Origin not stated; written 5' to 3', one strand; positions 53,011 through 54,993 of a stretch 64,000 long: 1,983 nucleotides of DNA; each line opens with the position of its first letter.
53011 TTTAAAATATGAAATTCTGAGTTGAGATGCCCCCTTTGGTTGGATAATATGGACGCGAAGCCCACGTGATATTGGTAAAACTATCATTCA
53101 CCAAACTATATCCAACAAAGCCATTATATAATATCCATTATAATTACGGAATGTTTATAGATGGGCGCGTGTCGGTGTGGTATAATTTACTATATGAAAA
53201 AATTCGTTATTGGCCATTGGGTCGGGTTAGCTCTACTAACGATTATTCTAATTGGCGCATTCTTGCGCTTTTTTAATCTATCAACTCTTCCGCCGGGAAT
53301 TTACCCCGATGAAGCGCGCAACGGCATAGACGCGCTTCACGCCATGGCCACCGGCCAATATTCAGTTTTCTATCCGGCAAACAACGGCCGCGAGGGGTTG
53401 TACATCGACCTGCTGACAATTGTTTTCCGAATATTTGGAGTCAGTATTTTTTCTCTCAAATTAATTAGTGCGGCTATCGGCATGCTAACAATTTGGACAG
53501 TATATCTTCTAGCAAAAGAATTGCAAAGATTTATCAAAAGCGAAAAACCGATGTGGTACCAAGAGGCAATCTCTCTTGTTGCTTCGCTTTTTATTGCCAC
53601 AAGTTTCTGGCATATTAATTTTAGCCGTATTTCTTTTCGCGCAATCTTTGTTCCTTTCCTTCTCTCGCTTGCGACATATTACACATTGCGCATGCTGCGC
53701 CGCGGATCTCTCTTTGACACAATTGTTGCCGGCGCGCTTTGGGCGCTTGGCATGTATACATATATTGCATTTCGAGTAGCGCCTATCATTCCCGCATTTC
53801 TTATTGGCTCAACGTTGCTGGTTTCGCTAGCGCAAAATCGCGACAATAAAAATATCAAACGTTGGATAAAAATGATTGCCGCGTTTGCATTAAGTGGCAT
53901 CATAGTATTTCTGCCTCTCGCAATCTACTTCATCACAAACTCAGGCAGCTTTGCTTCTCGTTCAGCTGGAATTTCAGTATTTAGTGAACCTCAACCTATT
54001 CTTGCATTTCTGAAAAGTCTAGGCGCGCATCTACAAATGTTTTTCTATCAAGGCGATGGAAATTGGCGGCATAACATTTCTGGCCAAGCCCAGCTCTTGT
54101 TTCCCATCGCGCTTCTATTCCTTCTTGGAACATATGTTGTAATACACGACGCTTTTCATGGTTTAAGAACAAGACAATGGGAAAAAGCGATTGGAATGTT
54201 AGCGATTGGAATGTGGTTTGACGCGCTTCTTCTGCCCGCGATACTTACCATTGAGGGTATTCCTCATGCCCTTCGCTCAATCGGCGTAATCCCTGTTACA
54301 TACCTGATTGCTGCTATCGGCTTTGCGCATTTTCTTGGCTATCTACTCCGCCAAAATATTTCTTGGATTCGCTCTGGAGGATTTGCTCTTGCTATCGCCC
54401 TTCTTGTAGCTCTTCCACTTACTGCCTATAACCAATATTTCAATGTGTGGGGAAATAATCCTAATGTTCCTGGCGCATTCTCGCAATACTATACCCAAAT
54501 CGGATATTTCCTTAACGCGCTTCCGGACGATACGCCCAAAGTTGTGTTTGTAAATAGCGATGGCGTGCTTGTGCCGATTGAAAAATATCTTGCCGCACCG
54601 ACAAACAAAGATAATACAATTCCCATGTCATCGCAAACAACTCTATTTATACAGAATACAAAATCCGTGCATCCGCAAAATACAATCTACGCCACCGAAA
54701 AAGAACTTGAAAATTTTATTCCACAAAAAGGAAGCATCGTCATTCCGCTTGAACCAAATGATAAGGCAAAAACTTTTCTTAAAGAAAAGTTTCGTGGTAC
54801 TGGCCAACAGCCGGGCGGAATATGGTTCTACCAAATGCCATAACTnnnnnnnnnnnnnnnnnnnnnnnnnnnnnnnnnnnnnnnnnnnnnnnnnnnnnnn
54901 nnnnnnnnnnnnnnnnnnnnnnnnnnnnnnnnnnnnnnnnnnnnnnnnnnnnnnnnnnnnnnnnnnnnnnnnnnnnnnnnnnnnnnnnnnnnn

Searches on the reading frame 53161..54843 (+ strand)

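Call 36: search_protein_families(library=pfam, proteins=[window:53161-54843:+], max_evalue=0.000001)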
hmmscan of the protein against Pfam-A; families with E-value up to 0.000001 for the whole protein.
window:53161-54843:+ (560 aa): 1 family
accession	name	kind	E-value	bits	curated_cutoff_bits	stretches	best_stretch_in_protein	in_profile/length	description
PF13231.12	PMT_2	-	6.2e-08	33.5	26.1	1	84-247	9-154/160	Dolichyl-phosphate-mannose-protein mannosyltransferase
